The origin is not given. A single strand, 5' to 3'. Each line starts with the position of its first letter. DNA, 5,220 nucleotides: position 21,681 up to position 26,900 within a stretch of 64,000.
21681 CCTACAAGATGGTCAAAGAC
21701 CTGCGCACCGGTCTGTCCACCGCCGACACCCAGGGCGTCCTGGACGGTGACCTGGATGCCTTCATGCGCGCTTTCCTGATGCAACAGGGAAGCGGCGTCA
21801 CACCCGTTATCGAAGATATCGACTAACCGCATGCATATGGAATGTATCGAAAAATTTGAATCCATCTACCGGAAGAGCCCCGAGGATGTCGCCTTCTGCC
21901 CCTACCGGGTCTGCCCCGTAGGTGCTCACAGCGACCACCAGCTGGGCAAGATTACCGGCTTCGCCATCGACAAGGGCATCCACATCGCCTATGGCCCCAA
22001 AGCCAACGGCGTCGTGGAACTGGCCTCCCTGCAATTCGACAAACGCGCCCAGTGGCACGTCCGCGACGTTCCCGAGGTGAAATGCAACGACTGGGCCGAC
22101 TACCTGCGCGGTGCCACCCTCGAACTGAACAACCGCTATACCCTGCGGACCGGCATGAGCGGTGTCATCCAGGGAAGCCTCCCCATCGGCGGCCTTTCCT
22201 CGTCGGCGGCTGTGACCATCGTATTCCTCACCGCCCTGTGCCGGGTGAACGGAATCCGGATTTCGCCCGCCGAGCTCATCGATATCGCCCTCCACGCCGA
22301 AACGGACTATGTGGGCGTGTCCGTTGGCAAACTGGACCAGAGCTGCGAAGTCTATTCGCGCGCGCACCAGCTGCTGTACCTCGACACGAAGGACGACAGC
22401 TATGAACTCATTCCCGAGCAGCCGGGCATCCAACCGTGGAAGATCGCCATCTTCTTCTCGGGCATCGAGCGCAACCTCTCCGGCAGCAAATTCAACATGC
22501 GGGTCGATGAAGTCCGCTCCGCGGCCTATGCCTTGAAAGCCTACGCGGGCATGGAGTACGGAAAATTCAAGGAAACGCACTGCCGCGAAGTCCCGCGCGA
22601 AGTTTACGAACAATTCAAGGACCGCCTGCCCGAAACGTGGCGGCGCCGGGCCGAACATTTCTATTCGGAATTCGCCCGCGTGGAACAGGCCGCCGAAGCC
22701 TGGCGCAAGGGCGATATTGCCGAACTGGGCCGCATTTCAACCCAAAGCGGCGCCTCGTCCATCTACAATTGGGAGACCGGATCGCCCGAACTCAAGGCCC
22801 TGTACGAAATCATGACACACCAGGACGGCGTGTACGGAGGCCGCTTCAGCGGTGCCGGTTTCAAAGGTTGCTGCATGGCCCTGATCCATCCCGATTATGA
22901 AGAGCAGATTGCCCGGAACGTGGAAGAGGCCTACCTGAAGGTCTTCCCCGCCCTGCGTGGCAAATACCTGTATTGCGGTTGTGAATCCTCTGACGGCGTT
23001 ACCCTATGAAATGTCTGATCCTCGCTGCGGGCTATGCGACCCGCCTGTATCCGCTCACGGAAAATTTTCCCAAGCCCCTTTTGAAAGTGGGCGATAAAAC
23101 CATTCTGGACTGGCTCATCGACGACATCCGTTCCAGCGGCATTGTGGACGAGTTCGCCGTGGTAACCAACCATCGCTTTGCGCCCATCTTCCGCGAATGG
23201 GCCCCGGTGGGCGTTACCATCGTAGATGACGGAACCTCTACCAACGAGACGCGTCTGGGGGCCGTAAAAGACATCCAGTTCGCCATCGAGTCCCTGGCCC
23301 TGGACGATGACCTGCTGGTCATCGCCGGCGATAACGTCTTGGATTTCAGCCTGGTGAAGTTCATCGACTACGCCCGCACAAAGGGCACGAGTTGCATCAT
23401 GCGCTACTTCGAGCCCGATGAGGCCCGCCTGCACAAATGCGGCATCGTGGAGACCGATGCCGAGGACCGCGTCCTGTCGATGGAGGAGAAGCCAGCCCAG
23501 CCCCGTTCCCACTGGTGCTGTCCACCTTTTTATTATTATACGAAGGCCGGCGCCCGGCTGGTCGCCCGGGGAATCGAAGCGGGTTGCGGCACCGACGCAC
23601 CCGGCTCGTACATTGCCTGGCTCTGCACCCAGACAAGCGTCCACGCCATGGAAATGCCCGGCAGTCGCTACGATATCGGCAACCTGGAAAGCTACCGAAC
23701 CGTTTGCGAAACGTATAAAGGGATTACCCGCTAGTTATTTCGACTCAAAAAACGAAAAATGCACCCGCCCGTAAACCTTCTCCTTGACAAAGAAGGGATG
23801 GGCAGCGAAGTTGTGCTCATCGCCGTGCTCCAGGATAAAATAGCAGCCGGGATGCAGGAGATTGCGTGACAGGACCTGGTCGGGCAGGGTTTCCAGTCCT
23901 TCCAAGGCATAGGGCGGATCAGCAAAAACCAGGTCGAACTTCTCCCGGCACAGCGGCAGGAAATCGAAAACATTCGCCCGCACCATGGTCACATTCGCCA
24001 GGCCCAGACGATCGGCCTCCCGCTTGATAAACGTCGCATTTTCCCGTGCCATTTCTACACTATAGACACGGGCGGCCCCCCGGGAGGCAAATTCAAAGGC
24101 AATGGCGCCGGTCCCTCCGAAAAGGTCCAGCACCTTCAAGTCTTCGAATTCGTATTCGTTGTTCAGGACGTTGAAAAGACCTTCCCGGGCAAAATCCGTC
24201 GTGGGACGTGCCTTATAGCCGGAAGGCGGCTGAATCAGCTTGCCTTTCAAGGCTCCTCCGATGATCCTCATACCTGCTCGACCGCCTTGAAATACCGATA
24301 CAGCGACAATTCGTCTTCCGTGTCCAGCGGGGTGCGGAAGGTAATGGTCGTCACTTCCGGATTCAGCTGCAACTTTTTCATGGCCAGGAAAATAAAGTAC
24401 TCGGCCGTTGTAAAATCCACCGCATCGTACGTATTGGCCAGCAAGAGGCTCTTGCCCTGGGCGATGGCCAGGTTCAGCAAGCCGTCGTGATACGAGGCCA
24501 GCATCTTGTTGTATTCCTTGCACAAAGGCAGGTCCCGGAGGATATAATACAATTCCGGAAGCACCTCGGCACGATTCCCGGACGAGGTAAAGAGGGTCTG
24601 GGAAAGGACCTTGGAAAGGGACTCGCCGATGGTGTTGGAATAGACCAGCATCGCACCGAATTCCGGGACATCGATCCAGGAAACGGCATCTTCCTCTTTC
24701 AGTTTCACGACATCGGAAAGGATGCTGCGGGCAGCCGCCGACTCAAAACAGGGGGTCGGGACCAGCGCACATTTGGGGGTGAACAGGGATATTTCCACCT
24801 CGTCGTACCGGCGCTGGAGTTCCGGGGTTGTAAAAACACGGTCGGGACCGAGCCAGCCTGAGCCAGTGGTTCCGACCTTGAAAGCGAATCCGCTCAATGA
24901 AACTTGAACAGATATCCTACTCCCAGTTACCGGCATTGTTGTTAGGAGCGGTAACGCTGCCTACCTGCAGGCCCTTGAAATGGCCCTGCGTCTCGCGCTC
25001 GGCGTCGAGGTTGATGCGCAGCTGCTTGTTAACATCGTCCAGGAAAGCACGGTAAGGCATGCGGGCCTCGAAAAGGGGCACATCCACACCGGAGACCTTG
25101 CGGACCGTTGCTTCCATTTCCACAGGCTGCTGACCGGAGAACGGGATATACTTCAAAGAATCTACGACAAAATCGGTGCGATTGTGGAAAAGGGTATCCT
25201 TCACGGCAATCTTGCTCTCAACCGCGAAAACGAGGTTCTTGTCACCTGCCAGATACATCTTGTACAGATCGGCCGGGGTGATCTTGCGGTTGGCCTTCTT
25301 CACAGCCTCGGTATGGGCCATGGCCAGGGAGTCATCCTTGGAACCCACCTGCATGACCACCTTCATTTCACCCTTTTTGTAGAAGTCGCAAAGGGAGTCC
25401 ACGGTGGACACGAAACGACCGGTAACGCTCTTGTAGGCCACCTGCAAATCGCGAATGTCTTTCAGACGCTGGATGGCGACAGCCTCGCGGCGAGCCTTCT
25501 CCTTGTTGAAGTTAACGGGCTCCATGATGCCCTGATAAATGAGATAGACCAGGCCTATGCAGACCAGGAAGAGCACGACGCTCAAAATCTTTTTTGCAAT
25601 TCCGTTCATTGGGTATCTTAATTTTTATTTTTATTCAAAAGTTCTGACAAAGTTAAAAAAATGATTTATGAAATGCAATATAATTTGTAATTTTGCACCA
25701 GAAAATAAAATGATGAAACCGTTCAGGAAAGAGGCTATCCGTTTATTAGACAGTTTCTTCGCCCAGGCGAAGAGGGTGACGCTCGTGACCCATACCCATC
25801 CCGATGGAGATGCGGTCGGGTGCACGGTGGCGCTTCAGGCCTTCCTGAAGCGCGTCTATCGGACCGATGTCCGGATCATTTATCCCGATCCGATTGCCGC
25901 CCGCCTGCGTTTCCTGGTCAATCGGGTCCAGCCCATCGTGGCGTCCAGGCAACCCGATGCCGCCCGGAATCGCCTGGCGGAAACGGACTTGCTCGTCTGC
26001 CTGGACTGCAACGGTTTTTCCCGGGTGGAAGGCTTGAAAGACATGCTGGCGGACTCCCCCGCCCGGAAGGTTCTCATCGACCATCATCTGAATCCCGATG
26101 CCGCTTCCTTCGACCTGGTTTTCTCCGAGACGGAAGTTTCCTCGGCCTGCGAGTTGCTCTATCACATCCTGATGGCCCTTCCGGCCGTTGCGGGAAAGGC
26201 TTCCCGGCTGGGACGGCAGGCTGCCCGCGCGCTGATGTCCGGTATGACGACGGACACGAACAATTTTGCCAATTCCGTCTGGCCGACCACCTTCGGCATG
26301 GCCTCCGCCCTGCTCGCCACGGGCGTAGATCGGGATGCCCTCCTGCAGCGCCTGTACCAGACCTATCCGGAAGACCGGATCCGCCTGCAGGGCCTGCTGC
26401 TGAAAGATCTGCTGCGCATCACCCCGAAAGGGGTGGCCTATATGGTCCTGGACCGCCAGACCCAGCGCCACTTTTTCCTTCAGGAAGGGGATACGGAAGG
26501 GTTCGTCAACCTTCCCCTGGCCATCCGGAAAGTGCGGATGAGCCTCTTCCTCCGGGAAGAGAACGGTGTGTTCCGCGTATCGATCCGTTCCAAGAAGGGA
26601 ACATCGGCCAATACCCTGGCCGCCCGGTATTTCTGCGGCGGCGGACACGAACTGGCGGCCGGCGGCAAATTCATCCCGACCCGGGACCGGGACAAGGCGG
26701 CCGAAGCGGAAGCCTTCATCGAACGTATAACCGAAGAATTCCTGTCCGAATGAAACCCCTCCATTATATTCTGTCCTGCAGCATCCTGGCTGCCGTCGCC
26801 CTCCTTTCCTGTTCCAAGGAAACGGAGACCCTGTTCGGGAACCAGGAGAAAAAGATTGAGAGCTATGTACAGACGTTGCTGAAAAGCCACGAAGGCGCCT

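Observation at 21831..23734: Candidate bacterial uronic-acid salvage pathway: galacturonokinase-like kinase plus pyrophosphorylase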

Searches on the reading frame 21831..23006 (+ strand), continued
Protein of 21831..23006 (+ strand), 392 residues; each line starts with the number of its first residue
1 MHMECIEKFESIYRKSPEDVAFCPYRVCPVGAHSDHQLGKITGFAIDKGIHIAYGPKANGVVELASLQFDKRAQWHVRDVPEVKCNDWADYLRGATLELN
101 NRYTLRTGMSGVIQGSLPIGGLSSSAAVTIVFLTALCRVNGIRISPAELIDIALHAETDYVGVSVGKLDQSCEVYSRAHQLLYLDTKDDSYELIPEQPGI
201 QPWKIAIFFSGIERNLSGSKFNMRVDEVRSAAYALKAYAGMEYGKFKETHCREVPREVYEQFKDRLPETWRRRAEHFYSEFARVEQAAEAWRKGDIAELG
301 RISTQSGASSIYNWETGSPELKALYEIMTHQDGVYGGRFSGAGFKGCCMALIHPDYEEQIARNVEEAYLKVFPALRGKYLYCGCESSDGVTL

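Call 42: search_solved_structures(query=L010:6928-7992:+, max_evalue=1e-20)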
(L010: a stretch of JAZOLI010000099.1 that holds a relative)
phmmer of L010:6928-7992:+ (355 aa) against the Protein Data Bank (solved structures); distinct sequences matched with E-value up to 1e-20: 31.
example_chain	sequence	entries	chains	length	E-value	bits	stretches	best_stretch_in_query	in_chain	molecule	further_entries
5u4q_A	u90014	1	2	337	2.2e-109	369.3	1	13-355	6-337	dTDP-glucose 4,6-dehydratase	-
10ke_A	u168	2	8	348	2.8e-40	142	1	13-353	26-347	Capsular polysaccharide biosynthesis protein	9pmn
3ruc_A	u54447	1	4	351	4.7e-38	134.7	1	9-354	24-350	WbgU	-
3ru7_A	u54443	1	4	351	8.7e-38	133.8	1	9-354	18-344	WbgU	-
3ru9_A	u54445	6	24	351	8.7e-38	133.8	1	9-354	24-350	WbgU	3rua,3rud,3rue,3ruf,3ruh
3lu1_A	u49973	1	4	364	1e-37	133.6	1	9-354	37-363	WbgU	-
6zl6_A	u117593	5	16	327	1.2e-37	133.4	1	13-354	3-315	Epimerase domain-containing protein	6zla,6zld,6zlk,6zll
6zlj_A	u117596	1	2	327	4.2e-37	131.5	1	13-354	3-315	Epimerase domain-containing protein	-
1sb8_A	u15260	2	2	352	2.9e-32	115.6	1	3-353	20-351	wbpP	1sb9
6kv9_A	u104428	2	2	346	6e-32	114.6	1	6-348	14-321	MoeE5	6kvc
4zrm_A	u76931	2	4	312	3e-29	105.7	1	12-350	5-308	UDP-glucose 4-epimerase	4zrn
6bi4_A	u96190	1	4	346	7.7e-29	104.4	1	12-351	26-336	dTDP-glucose 4,6-dehydratase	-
6pmh_A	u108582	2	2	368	1.3e-28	103.6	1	10-245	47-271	UDP-glucose 4-epimerase related protein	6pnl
1g1a_A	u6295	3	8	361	8.6e-28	100.9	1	13-349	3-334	DTDP-D-GLUCOSE 4,6-DEHYDRATASE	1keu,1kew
2p5u_A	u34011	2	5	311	4.4e-27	98.6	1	13-243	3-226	UDP-glucose 4-epimerase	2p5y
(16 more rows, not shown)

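Call 63: search_protein_families(library=pfam, proteins=[L016:3812-4984:+, L013:6926-7870:+], max_evalue=0.0001)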
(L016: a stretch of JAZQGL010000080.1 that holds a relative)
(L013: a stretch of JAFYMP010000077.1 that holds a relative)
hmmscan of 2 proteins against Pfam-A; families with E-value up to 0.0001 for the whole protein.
L016:3812-4984:+ (391 aa): 1 family
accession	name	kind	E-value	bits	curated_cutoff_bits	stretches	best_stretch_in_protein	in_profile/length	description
PF14907.12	NTP_transf_5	-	1.1e-42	146.8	31.2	1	31-273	2-249/249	Uncharacterised nucleotidyltransferase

L013:6926-7870:+ (315 aa): 1 family
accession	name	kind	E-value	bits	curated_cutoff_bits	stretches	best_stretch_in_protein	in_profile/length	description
PF08885.17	GSCFA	-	3.3e-84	282.8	25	1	22-259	2-237/237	GSCFA family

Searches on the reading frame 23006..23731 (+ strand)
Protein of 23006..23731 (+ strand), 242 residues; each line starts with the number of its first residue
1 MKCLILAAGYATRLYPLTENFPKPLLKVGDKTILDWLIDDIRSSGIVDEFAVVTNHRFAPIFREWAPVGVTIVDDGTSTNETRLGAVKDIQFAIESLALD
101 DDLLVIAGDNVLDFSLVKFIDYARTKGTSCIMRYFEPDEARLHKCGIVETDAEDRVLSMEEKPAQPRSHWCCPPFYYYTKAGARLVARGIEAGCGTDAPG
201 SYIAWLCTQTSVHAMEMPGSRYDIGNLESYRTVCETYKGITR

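Call 3: search_protein_families(library=pfam, proteins=[window:23006-23731:+], max_evalue=0.01)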
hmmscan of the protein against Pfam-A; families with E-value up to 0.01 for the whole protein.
window:23006-23731:+ (242 aa): 3 families
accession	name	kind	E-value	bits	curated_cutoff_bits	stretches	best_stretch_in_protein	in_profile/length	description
PF00483.29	NTP_transferase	-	7.7e-28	98.1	21.2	1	3-236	2-241/245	Nucleotidyl transferase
PF12804.13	NTP_transf_3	-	3.9e-11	43.8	27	1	3-112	1-98/160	MobA-like NTP transferase domain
PF01128.25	IspD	-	0.0013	18.9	27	1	3-90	3-88/221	2-C-methyl-D-erythritol 4-phosphate cytidylyltransferase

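Call 4: search_protein_families(library=ncbifam, proteins=[window:23006-23731:+], max_evalue=0.01)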
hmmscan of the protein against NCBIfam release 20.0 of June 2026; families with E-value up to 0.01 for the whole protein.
window:23006-23731:+ (242 aa): 31 families (the best 25 are shown)
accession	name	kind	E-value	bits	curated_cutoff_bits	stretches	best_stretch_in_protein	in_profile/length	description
NF041313.1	UDPGP_AglF_Halo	equivalog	1.4e-22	80.3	400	1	1-228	1-225/234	UTP--glucose-1-phosphate uridylyltransferase AglF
TIGR03992.1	Arch_glmU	subfamily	1.1e-20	73.9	292.1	1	1-186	1-176/393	bifunctional sugar-1-phosphate nucleotidylyltransferase/acetyltransferase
TIGR01207.1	rmlA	equivalog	3.3e-16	59.2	360.65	1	2-184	1-181/286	glucose-1-phosphate thymidylyltransferase RfbA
TIGR01208.1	rmlA_long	equivalog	6.5e-16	58.2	320.25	1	2-180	1-176/353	glucose-1-phosphate thymidylyltransferase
NF012024.0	PRK15480.1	equivalog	2.2e-13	50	588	1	2-181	5-182/292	glucose-1-phosphate thymidylyltransferase RfbA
NF045761.1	NAMPUrTaseMurU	equivalog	3.9e-13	49.8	250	1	1-122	1-120/226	N-acetylmuramate alpha-1-phosphate uridylyltransferase MurU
TIGR01099.1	galU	equivalog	1.1e-12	48.1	326.8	1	1-56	2-56/261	UTP--glucose-1-phosphate uridylyltransferase GalU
NF052502.1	man1P_GTase_Rv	exception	1.5e-12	47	440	1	3-169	3-165/352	mannose-1-phosphate guanylyltransferase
TIGR02091.1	glgC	equivalog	2.5e-12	46.5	424.9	2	101-168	114-181/364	glucose-1-phosphate adenylyltransferase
NF003670.0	PRK05293.1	equivalog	2.5e-12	46.4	470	1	3-178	7-196/382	glucose-1-phosphate adenylyltransferase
NF041173.1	Sug_nt_acttase_Thmprot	equivalog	8.5e-12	44.7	600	1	1-180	1-170/405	bifunctional sugar-1-phosphate nucleotidylyltransferase/acetyltransferase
TIGR02623.1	G1P_cyt_trans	equivalog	2.8e-10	40.1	300.25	2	1-56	1-55/255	glucose-1-phosphate cytidylyltransferase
NF001947.0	PRK00725.1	subfamily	3.2e-09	36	470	2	103-168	133-198/426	glucose-1-phosphate adenylyltransferase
NF045697.1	MurNAcPUrMurU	equivalog_domain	8.3e-09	35.2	370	1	4-61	1-56/229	N-acetylmuramate alpha-1-phosphate uridylyltransferase MurU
NF002772.0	PRK02862.1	equivalog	4.7e-08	32.2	537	1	86-165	103-181/429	glucose-1-phosphate adenylyltransferase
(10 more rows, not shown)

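Call 6: search_solved_structures(query=window:23006-23731:+, max_evalue=0.01, show_alignments=2)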
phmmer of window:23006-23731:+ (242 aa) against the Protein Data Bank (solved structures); distinct sequences matched with E-value up to 0.01: 52.
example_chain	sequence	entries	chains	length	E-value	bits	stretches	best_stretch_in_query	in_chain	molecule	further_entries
1lvw_A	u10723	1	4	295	3.6e-16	62.4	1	1-191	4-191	glucose-1-phosphate thymidylyltransferase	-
5ify_A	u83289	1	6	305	3.7e-15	59.1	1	2-184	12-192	Glucose-1-phosphate thymidylyltransferase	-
6b5e_A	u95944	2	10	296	1.1e-14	57.6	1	1-192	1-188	Glucose-1-phosphate thymidylyltransferase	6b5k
6n0u_A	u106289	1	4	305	2.3e-14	56.5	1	2-181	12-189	Glucose-1-phosphate thymidylyltransferase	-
8x7s_B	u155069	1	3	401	3.7e-14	55.8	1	1-165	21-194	UTP--glucose-1-phosphate uridylyltransferase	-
4ho0_A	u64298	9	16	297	5.2e-14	55.3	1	1-181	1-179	Glucose-1-phosphate thymidylyltransferase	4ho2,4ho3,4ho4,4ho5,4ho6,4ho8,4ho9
3pkp_A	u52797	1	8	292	2e-13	53.4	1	2-184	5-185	Glucose-1-phosphate thymidylyltransferase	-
3pkq_A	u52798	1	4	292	2.6e-13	53.1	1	2-184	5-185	Glucose-1-phosphate thymidylyltransferase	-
1h5s_D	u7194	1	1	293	9.5e-13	51.2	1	2-181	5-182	Glucose-1-phosphate thymidylyltransferase 1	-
1h5s_A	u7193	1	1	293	1e-12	51.1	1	2-189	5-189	Glucose-1-phosphate thymidylyltransferase 1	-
1iim_A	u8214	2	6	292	1.1e-12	51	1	2-184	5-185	glucose-1-phosphate thymidylyltransferase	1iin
1h5r_A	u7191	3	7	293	1.4e-12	50.7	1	2-181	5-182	GLUCOSE-1-PHOSPHATE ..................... | Glucose-1-phosphate thymidylyltransferase 1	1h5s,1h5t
1h5r_B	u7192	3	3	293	1.4e-12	50.6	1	2-181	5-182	GLUCOSE-1-PHOSPHATE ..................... | Glucose-1-phosphate thymidylyltransferase 1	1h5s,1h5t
1mp3_A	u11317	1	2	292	1.8e-12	50.3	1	2-184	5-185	GLUCOSE-1-PHOSPHATE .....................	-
1mp4_A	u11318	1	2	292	2.2e-12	50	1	2-184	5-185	W224H Variant of S. Enterica RmlA Bound to UDP-Glucose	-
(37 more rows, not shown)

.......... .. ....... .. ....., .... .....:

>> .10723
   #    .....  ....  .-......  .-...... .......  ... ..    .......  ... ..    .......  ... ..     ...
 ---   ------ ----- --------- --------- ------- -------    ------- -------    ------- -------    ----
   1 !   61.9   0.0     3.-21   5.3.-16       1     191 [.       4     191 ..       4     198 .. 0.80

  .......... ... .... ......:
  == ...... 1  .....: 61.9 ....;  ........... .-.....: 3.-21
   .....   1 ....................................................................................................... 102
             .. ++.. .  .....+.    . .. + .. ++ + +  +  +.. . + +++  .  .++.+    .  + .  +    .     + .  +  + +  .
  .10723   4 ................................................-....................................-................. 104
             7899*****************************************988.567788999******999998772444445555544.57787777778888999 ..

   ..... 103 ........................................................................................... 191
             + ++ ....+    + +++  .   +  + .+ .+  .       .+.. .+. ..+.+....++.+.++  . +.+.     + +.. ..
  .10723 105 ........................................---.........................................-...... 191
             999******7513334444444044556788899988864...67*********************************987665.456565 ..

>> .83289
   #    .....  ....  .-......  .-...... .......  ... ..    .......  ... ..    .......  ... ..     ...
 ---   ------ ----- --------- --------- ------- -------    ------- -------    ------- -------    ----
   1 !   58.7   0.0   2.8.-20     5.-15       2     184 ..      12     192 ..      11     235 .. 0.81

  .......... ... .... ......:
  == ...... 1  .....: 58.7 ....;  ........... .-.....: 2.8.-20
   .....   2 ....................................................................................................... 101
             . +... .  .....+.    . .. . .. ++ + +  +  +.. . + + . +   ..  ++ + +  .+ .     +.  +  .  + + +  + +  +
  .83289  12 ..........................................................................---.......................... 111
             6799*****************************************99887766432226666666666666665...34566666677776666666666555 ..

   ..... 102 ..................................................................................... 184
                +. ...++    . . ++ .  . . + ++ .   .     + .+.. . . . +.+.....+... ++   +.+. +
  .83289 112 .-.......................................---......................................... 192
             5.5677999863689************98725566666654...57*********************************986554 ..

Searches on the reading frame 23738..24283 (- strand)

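Call 63: search_protein_families(library=pfam, proteins=[window:23738-24283:-], max_evalue=0.0001)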
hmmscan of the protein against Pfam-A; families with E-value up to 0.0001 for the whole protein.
window:23738-24283:- (182 aa): 6 families
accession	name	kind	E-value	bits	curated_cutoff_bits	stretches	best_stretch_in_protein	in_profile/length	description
PF03602.21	Cons_hypoth95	-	9.2e-38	130.2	24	1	5-179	1-181/182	Conserved hypothetical protein 95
PF13847.12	Methyltransf_31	-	6.6e-14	52.2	27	1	47-156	3-115/145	Methyltransferase domain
PF13649.12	Methyltransf_25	-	2.1e-08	35.2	27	1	51-121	1-70/97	Methyltransferase domain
PF09445.16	Methyltransf_15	-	2e-06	27.9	22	1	51-125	4-81/165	RNA cap guanine-N2 methyltransferase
PF08241.18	Methyltransf_11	-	6.5e-06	27.1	21.2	1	53-121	2-66/95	Methyltransferase domain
PF05175.20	MTS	-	3.1e-05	24.1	23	1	29-126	16-109/170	Methyltransferase small domain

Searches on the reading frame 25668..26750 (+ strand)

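Call 63: search_protein_families(library=pfam, proteins=[window:25668-26750:+], max_evalue=0.0001)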
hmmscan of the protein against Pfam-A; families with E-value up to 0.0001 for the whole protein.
window:25668-26750:+ (361 aa): 2 families
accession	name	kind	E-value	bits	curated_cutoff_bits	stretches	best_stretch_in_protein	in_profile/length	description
PF01368.27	DHH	-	1.7e-18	67.5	28.1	1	37-193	2-125/125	DHH family, N-terminal domain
PF02272.25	DHHA1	-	1e-07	32.8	25.9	1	268-343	10-88/102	DHHA1 domain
